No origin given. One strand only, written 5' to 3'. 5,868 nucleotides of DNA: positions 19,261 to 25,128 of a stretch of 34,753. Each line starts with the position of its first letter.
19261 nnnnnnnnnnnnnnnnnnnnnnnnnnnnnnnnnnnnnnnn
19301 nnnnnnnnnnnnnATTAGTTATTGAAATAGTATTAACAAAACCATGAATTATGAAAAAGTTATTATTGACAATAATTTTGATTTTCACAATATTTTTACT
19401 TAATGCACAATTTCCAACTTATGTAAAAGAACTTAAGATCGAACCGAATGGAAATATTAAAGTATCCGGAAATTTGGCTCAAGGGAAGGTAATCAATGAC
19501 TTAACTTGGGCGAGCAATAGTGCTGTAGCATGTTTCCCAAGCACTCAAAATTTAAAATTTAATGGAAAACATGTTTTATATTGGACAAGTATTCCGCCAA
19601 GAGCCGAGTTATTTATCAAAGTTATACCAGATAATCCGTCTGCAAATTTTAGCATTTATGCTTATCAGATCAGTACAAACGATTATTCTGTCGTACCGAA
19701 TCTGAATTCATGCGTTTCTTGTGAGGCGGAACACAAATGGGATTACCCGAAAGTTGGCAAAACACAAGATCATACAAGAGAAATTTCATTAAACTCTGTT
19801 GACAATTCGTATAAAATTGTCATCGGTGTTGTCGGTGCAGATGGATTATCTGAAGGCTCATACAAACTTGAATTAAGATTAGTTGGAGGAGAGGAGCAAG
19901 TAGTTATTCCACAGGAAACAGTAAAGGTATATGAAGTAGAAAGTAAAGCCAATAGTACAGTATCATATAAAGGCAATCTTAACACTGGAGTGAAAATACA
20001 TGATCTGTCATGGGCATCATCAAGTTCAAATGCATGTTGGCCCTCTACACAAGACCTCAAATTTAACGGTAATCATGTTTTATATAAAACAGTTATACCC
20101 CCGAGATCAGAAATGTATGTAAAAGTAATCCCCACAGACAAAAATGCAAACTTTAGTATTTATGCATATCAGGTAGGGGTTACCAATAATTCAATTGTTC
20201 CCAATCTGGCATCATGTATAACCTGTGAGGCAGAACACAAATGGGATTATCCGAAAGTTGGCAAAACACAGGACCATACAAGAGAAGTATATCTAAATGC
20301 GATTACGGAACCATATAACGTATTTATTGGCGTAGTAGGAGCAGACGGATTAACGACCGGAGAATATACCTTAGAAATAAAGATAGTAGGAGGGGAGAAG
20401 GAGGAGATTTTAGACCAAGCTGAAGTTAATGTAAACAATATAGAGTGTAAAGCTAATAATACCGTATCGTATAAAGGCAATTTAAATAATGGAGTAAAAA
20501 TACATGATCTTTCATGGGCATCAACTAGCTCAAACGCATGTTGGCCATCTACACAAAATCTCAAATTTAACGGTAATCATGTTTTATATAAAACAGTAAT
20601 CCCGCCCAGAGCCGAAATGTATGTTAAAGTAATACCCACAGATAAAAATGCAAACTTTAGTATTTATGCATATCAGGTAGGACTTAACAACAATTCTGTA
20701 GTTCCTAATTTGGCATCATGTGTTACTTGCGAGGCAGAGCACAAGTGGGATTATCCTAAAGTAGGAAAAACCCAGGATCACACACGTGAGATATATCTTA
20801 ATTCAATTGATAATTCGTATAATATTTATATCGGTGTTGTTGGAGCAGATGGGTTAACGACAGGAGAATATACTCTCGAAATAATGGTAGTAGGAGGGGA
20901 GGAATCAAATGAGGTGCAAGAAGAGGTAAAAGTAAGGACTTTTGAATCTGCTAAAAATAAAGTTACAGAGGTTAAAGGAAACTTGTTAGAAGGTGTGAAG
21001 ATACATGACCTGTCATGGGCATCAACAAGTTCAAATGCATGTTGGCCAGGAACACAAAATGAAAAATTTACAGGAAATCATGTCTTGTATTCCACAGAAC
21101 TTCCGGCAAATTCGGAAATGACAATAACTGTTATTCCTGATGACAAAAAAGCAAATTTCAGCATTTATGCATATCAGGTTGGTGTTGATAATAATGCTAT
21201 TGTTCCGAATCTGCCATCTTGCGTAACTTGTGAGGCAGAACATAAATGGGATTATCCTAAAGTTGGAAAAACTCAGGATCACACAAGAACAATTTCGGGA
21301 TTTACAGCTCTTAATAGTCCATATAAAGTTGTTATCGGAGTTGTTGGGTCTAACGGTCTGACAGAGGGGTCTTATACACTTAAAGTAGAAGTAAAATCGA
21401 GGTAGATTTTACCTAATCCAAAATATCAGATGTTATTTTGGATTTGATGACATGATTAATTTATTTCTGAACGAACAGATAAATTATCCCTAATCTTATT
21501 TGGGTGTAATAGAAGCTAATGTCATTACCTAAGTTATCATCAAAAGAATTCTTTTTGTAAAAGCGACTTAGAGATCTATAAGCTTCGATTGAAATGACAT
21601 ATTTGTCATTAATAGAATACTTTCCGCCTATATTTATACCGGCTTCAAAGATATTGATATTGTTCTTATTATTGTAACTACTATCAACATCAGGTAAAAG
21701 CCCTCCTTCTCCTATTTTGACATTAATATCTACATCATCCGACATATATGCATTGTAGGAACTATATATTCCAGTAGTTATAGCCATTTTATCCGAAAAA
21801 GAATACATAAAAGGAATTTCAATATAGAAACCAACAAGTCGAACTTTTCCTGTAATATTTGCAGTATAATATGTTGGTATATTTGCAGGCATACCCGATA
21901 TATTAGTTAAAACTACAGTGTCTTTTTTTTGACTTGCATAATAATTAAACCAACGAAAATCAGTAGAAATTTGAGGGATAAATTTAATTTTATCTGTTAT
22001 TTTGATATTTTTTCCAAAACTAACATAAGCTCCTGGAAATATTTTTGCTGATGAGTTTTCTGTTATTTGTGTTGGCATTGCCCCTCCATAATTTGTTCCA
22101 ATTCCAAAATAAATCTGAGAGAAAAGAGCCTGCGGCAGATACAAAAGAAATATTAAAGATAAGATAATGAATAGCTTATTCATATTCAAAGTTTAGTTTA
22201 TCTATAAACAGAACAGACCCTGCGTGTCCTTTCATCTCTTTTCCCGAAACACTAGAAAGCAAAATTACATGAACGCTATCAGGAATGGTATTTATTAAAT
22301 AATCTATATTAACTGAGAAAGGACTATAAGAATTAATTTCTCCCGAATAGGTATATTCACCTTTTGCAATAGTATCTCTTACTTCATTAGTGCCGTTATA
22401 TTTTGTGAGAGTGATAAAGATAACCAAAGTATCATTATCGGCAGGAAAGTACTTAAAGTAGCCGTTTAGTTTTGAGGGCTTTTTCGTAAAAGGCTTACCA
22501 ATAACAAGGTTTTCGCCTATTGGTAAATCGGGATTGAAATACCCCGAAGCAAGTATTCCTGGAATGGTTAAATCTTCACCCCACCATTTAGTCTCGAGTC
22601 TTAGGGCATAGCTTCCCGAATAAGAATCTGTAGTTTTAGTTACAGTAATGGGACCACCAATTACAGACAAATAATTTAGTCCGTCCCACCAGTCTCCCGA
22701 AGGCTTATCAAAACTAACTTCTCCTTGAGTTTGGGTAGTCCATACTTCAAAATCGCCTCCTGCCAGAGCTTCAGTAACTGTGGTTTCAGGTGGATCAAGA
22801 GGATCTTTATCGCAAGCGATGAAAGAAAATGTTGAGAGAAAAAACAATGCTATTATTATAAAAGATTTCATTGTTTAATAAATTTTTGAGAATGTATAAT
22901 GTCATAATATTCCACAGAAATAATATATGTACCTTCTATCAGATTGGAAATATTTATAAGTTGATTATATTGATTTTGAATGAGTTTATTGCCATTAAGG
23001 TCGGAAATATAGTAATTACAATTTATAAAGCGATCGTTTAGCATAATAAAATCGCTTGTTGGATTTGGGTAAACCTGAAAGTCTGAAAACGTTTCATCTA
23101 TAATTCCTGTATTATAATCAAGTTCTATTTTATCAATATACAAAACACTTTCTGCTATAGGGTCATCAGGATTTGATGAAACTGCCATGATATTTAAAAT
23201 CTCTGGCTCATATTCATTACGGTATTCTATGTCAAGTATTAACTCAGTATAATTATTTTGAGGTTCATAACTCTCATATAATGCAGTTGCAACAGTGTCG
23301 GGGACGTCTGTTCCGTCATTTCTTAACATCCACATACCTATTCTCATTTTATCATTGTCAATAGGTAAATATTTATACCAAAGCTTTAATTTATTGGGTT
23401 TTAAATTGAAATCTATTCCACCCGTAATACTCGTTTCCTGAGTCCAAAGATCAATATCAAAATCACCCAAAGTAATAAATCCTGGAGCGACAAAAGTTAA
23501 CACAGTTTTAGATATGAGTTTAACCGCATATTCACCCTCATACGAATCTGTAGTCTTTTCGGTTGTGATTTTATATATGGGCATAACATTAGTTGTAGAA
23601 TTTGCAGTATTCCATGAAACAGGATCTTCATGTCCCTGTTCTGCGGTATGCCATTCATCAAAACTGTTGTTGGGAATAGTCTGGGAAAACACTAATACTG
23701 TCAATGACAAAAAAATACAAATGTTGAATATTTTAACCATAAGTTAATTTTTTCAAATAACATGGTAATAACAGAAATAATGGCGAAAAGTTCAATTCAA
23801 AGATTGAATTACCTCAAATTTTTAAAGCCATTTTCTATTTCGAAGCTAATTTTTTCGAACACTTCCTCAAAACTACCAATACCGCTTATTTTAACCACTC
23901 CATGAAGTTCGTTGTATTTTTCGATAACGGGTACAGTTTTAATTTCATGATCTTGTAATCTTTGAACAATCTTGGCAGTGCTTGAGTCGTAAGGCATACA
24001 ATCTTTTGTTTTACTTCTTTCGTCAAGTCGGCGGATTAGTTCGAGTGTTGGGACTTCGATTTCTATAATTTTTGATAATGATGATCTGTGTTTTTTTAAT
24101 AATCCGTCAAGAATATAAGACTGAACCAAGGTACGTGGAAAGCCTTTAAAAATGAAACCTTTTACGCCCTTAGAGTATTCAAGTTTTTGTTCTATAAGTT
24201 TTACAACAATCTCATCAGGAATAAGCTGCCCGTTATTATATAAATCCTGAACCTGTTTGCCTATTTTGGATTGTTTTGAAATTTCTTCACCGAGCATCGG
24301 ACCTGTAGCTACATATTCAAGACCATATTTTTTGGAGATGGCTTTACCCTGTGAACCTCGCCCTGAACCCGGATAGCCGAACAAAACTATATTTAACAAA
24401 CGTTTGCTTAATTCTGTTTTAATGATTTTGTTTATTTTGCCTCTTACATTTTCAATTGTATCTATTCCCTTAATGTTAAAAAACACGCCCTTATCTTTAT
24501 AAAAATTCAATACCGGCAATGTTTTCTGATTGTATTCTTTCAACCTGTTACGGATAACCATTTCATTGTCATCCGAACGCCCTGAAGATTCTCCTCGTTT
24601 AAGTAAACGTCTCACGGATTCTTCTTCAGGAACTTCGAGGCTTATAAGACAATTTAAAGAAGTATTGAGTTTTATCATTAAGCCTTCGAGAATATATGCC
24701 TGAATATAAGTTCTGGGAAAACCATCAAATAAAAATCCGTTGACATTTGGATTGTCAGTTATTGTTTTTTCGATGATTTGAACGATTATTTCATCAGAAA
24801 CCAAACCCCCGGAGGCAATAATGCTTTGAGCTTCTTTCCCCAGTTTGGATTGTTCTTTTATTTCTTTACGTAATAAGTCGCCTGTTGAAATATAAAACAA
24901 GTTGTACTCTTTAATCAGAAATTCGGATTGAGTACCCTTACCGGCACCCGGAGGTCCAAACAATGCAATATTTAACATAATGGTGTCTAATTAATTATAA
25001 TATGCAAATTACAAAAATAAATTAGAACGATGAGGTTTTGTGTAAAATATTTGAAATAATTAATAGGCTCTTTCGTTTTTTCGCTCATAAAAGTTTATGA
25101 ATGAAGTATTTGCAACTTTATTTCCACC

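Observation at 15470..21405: All-exported three-gene cassette built around a WD40-caspase (peptidase C14) protein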

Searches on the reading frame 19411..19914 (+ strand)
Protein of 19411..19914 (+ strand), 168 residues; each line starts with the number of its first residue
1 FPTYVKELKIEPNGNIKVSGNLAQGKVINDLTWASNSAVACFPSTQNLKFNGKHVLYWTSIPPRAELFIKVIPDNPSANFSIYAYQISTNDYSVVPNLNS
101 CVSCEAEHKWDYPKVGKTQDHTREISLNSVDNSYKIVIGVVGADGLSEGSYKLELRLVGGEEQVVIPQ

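Call 67: search_solved_structures(query=A5, max_evalue=5, show_alignments=2)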
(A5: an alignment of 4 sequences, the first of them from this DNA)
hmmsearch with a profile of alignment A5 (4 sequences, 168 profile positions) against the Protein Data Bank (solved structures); distinct sequences matched with E-value up to 5: 5.
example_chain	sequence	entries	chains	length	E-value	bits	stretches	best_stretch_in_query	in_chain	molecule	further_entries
4x9l_A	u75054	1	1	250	0.42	13.4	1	58-100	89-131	Heat shock protein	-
2xcm_A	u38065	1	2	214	0.81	12.5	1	58-100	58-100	CYTOSOLIC HEAT SHOCK PROTEIN 90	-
2jki_A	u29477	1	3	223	0.87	12.4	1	58-100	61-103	CYTOSOLIC HEAT SHOCK PROTEIN 90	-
3k60_A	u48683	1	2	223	1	12.2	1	59-100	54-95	Heat shock protein 86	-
3ixg_A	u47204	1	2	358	1.8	11.4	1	109-153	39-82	Beta-lactamase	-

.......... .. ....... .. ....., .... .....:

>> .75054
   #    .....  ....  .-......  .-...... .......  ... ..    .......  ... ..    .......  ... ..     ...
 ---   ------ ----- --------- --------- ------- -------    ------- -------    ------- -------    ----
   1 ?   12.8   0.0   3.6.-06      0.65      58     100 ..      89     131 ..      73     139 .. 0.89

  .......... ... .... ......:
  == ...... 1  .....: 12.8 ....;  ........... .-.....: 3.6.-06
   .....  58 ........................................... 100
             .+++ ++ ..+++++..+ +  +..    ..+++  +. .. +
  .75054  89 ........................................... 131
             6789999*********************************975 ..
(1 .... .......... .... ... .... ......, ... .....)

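Call 84: find_related_loci(query=A5, collection=viral_contigs, flank=4000)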
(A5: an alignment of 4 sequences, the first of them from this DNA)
Query A5 (168 aa) in viral_contigs; peptide patterns used: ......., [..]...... (x = any residue, [..] = any of these).
66 stretches matched a pattern, but none encodes a relative of the query by tblastn (E <= 1e-3).

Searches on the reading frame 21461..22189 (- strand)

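Call 3: search_protein_families(library=pfam, proteins=[window:21461-22189:-], max_evalue=0.1)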
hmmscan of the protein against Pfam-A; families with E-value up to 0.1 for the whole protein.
window:21461-22189:- (242 aa): 1 family
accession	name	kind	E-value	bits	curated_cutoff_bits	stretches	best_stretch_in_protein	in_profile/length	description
PF13568.12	OMP_b-brl_2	-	0.00041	20.9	27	1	25-210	10-173/175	Outer membrane protein beta-barrel domain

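Call 4: search_protein_families(library=ncbifam, proteins=[window:21461-22189:-], max_evalue=0.1)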
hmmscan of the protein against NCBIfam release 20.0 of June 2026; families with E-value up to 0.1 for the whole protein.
window:21461-22189:- (242 aa): 1 family
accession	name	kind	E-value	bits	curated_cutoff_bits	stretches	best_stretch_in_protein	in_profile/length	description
NF007076.0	PRK09527.1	equivalog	0.064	12.6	347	0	122-166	63-106/203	galactoside O-acetyltransferase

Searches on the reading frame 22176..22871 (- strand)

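Call 3: search_protein_families(library=pfam, proteins=[window:22176-22871:-], max_evalue=0.1)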
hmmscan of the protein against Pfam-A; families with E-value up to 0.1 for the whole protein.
window:22176-22871:- (231 aa): 1 family
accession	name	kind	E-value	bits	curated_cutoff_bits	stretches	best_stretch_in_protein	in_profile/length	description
PF13201.12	PCMD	-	3.5e-13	50.3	28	1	62-227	30-232/234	Putative carbohydrate metabolism domain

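Call 4: search_protein_families(library=ncbifam, proteins=[window:22176-22871:-], max_evalue=0.1)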
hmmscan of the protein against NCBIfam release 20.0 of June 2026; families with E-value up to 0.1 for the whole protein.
window:22176-22871:- (231 aa): 1 family
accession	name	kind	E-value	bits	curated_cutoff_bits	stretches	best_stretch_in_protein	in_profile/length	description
NF038215.1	acineto_lipo_PV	hypoth_equivalog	0.08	12.7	33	0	6-33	4-32/55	NF038215 family lipoprotein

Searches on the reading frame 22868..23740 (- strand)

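Call 3: search_protein_families(library=pfam, proteins=[window:22868-23740:-], max_evalue=0.1)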
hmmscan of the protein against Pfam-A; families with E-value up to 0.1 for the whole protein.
window:22868-23740:- (290 aa): 2 families
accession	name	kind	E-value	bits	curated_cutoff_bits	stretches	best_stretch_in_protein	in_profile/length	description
PF13201.12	PCMD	-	9e-12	45.7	28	1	26-207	15-233/234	Putative carbohydrate metabolism domain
PF18962.6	Por_Secre_tail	-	1.7e-07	31.9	27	1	223-287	1-73/75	Secretion system C-terminal sorting domain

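Call 4: search_protein_families(library=ncbifam, proteins=[window:22868-23740:-], max_evalue=0.1)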
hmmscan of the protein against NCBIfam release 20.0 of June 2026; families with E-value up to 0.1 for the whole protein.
window:22868-23740:- (290 aa): 3 families
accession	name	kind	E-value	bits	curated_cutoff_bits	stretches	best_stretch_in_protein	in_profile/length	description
TIGR04183.1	Por_Secre_tail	domain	3e-07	30.3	23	1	223-290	1-72/72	T9SS type A sorting domain-containing protein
NF038113.1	T9SSA_dep_M36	equivalog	3.9e-06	25.3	885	1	219-289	791-868/869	T9SS-dependent M36 family metallopeptidase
NF052644.1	T9SS_DNase_Rie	equivalog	3.3e-05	23.4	260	0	252-290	213-251/251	T9SS-dependent surface endonuclease, AS87_RS02955 family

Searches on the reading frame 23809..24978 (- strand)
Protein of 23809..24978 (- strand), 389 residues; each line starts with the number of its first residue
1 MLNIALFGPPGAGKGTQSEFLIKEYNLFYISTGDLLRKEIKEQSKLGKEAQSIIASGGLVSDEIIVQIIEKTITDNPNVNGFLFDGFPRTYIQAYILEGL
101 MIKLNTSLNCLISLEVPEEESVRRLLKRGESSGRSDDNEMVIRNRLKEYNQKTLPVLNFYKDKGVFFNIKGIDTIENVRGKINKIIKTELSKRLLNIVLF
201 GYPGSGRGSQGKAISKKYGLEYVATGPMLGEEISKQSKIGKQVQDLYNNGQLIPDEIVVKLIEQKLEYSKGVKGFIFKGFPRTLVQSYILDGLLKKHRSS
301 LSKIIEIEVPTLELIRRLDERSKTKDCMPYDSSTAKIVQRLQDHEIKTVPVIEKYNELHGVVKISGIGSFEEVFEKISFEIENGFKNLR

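Call 82: search_protein_families(library=pfam, proteins=[window:23809-24978:-], max_evalue=0.00001)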
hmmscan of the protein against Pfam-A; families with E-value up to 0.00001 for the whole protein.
window:23809-24978:- (389 aa): 3 families
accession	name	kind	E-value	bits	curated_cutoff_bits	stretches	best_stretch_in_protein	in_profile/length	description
PF00406.28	ADK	-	3e-87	290.8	26.8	2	6-164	1-150/151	Adenylate kinase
PF13207.12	AAA_17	-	1.9e-50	171.1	27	2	7-143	1-136/136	AAA domain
PF13238.12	AAA_18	-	6.9e-13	49.6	29.4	1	4-139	1-122/128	AAA domain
